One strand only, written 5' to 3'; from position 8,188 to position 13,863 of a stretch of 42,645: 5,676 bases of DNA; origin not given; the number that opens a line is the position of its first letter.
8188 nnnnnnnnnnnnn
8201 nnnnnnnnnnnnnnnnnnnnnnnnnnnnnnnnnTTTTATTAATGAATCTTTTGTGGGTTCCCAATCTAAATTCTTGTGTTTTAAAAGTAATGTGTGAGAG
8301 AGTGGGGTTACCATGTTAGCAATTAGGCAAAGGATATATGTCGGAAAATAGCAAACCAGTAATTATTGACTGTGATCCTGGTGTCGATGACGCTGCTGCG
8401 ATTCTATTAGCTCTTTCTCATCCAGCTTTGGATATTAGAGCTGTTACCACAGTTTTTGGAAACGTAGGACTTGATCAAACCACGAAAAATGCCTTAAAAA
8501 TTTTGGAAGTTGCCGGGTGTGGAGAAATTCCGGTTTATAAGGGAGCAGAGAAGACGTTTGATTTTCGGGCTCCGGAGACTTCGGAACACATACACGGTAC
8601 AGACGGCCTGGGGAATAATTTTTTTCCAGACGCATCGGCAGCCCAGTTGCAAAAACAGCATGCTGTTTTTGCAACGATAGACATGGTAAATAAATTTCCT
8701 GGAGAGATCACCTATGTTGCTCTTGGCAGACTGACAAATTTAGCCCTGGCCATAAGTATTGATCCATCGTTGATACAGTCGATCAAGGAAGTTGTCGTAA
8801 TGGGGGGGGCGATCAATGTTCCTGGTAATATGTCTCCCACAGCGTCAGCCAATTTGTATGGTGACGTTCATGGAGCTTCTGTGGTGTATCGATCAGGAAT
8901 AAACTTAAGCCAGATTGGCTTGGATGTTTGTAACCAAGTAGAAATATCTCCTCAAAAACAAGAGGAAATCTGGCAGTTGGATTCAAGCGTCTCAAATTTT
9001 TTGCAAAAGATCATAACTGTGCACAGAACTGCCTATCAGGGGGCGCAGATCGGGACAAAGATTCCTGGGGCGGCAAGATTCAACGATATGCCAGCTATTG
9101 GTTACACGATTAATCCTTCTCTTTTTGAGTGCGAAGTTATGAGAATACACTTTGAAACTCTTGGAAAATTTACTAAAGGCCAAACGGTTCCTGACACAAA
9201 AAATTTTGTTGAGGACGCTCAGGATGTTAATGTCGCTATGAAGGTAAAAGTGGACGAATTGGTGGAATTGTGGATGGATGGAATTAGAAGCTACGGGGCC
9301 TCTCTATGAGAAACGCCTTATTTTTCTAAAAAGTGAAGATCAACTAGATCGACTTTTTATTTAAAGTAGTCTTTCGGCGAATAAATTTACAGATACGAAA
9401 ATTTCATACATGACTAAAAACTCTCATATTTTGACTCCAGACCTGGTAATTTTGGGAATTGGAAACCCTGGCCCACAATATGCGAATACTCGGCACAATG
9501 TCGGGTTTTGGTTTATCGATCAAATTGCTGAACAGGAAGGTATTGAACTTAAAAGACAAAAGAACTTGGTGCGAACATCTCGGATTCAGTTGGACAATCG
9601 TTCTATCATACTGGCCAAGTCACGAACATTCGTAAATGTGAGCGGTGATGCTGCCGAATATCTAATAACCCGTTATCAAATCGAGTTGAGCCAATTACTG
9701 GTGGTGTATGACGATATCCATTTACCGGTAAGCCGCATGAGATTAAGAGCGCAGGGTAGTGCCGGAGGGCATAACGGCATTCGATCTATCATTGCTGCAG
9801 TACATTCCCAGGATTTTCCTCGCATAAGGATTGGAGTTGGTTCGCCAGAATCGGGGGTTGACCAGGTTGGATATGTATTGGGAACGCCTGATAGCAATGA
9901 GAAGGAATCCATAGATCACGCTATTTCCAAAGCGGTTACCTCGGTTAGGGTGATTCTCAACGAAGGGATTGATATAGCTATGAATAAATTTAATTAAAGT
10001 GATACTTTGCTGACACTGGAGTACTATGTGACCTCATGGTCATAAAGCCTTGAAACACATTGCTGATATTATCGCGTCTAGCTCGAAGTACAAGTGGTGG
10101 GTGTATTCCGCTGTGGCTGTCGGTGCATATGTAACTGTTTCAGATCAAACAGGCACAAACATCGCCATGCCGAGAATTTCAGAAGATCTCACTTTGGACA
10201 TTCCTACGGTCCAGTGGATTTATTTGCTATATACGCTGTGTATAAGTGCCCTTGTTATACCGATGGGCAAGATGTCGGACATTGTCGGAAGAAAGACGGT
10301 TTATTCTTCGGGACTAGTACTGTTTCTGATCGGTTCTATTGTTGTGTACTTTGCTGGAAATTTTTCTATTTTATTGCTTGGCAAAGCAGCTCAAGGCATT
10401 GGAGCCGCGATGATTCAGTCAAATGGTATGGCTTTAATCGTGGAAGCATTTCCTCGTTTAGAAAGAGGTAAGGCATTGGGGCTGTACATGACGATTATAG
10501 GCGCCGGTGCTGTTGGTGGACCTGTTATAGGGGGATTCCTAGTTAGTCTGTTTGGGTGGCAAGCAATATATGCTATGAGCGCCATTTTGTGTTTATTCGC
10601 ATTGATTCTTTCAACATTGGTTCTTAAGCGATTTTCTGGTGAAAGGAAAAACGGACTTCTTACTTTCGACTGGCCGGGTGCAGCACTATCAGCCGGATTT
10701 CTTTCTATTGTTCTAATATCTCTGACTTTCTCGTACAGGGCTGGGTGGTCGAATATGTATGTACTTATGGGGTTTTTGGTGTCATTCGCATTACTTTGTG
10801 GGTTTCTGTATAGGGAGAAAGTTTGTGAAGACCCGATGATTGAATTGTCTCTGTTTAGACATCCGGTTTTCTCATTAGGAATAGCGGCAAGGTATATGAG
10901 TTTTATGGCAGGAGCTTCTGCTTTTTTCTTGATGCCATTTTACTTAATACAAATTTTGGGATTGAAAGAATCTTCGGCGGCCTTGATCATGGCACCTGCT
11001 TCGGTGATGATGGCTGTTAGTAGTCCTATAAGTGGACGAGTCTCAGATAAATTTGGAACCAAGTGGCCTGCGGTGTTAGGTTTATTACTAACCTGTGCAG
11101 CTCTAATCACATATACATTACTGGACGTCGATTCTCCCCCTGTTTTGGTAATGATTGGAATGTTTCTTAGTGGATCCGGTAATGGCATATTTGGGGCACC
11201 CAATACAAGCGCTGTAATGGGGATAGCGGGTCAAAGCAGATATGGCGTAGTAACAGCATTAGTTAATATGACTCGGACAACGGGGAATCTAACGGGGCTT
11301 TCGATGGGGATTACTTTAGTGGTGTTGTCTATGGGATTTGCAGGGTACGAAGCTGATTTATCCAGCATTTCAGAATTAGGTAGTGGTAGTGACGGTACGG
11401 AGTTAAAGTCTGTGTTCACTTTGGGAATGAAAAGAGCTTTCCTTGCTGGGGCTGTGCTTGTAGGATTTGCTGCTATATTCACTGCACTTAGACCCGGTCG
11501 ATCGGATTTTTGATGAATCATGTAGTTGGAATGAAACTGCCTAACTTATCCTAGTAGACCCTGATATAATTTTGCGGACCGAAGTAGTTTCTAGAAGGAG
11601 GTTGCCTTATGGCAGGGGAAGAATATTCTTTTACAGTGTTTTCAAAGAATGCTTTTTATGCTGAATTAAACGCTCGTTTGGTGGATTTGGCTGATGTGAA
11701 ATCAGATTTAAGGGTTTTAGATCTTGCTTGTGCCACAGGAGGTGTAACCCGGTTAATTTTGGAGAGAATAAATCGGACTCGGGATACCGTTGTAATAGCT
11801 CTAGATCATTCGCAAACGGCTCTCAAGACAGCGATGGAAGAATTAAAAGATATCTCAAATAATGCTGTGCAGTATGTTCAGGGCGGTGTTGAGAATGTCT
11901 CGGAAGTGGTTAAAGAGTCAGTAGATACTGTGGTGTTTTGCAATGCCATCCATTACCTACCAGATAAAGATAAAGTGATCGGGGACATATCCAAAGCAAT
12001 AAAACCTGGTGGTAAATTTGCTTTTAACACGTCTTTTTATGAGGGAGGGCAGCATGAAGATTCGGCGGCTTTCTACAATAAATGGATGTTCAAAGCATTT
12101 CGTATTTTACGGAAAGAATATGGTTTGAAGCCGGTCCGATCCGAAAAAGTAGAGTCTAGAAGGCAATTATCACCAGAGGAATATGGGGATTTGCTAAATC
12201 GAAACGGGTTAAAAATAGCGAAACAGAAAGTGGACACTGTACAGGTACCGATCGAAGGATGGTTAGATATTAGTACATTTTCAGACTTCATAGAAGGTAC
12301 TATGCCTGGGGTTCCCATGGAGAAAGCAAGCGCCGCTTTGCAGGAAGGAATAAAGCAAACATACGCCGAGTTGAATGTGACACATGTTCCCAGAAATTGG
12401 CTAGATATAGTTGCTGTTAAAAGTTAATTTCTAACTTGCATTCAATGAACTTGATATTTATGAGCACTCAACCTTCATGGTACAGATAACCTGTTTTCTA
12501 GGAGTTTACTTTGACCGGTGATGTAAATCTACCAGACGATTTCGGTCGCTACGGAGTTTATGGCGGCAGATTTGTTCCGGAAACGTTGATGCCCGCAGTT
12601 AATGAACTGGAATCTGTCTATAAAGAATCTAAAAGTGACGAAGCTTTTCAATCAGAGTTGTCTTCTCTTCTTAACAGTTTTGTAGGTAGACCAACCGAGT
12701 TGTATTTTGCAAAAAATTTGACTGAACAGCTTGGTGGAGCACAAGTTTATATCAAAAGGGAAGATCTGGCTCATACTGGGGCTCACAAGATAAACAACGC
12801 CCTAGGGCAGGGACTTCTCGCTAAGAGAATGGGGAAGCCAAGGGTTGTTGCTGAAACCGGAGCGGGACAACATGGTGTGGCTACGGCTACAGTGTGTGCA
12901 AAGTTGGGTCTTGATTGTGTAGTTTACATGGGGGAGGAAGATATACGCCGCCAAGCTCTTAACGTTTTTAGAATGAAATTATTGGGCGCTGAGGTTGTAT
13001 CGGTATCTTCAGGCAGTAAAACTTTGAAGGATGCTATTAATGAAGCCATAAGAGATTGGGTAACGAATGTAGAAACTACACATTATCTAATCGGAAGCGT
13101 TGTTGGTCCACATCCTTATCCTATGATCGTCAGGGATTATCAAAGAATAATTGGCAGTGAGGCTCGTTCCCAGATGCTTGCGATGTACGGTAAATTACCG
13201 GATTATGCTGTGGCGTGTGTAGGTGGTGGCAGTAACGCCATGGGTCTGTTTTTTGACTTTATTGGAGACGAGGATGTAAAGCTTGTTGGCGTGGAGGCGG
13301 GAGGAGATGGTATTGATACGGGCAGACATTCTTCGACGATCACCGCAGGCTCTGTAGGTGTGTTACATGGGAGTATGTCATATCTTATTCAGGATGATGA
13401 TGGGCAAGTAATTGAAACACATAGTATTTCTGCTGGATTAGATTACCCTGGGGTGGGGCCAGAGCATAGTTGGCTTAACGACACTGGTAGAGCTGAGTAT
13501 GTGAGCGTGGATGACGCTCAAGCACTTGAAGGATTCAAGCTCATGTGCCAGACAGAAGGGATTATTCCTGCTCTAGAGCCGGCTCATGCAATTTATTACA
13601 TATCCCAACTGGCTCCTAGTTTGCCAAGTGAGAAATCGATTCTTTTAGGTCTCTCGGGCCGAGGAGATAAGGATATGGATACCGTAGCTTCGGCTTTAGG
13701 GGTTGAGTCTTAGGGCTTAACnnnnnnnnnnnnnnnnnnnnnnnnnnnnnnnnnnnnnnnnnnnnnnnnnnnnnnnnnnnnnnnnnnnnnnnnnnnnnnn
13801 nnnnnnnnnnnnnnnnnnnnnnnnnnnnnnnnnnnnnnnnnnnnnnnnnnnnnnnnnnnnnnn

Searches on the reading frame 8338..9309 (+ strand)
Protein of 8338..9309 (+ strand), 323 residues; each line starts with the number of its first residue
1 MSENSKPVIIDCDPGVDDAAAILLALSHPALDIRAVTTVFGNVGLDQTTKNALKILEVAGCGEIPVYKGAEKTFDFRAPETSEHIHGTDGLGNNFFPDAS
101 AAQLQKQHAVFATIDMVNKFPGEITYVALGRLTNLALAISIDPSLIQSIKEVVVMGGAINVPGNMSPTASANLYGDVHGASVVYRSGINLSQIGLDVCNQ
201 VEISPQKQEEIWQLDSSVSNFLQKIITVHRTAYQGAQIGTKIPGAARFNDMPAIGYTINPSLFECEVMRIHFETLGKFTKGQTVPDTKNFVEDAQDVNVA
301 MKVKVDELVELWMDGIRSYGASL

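Call 70: search_protein_families(library=pfam, proteins=[window:8338-9309:+], max_evalue=0.00001)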
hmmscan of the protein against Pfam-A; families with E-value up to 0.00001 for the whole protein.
window:8338-9309:+ (323 aa): 1 family
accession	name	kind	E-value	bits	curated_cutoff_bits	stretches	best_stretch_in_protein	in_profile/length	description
PF01156.24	IU_nuc_hydro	-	2.4e-81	274.1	34.2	1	8-309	1-296/297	Inosine-uridine preferring nucleoside hydrolase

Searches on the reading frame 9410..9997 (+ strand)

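Call 70: search_protein_families(library=pfam, proteins=[window:9410-9997:+], max_evalue=0.00001)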
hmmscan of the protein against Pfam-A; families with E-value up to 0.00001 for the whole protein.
window:9410-9997:+ (195 aa): 1 family
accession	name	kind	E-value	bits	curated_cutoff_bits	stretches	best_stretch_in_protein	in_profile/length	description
PF01195.25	Pept_tRNA_hydro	-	9.6e-62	208.5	27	1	13-195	1-183/183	Peptidyl-tRNA hydrolase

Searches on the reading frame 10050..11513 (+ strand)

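Call 3: search_protein_families(library=pfam, proteins=[window:10050-11513:+], max_evalue=0.1)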
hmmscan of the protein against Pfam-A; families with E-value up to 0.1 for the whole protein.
window:10050-11513:+ (487 aa): 5 families
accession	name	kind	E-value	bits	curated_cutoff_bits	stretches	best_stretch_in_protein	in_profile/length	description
PF07690.21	MFS_1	-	4.7e-55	187.3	33.4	2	25-194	4-174/347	Major Facilitator Superfamily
PF05977.19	MFS_3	-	2.7e-06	26.6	27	1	61-195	54-192/524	Transmembrane secretion effector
PF00083.30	Sugar_tr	-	5.4e-06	26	22.3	2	19-190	14-190/452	Sugar (and other) transporter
PF13347.12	MFS_2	-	0.0015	17.6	27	1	268-441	220-394/427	MFS/sugar transport protein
PF10643.14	Cytochrome-c551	-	0.014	15.4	27.1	1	20-98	16-93/216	Photosystem P840 reaction-centre cytochrome c-551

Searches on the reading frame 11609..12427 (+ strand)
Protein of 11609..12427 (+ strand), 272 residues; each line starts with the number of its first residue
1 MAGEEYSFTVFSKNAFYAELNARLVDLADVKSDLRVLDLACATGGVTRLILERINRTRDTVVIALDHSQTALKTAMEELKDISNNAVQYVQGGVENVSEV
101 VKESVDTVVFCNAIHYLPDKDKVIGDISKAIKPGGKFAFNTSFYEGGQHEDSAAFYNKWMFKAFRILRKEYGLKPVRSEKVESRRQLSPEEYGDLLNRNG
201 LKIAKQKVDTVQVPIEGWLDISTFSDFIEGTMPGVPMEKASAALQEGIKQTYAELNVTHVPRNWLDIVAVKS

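Call 3: search_protein_families(library=pfam, proteins=[window:11609-12427:+], max_evalue=0.1)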
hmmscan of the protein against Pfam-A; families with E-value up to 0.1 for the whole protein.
window:11609-12427:+ (272 aa): 15 families
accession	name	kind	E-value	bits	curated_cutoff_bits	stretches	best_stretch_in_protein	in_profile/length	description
PF08242.18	Methyltransf_12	-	2.1e-15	57.7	30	1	37-137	1-98/98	Methyltransferase domain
PF13847.12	Methyltransf_31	-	1.2e-14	54.7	27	1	31-142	2-112/145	Methyltransferase domain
PF13649.12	Methyltransf_25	-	2.1e-14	54.4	27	1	36-135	1-97/97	Methyltransferase domain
PF08241.18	Methyltransf_11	-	3.4e-13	50.5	21.2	1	37-139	1-95/95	Methyltransferase domain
PF01209.24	Ubie_methyltran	-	4e-13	49.7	20.1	1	25-141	40-154/233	ubiE/COQ5 methyltransferase family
PF13489.12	Methyltransf_23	-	3.4e-08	33.8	27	1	21-163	9-124/164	Methyltransferase domain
PF01795.25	Methyltransf_5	-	3.8e-05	23.7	27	1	21-105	9-90/309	MraW methylase family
PF01189.24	Methyltr_RsmB-F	-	0.00012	22.2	27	1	31-109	7-84/199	16S rRNA methyltransferase RsmB/F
PF06962.18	rRNA_methylase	-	0.00025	21.4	22.7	1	62-124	1-62/137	Putative rRNA methylase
PF05175.20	MTS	-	0.0007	19.7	23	1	24-111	23-105/170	Methyltransferase small domain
PF01728.25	FtsJ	-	0.00083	19.8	24.1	1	30-97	19-78/181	FtsJ-like methyltransferase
PF10017.15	Methyltransf_33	-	0.04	13.4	23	1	25-84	54-114/304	Histidine-specific methyltransferase, SAM-dependent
PF13578.12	Methyltransf_24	-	0.05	14.9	26.3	1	42-138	6-101/105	Methyltransferase domain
PF01135.25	PCMT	-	0.065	13.4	20.3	1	20-92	61-131/210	Protein-L-isoaspartate(D-aspartate) O-methyltransferase (PCMT)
PF24754.1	MavL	-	0.08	12.2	27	0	107-199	66-155/325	Macrodomain effector MavL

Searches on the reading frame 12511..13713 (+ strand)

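Call 3: search_protein_families(library=pfam, proteins=[window:12511-13713:+], max_evalue=0.1)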
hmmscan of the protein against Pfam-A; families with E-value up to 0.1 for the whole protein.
window:12511-13713:+ (400 aa): 2 families
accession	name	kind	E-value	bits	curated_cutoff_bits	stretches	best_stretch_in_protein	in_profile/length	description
PF00291.31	PALP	-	1.1e-40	140.3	35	1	59-383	5-295/295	Pyridoxal-phosphate dependent enzyme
PF09313.17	DUF1971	-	0.066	13.7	23.1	0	280-319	27-65/80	Domain of unknown function (DUF1971)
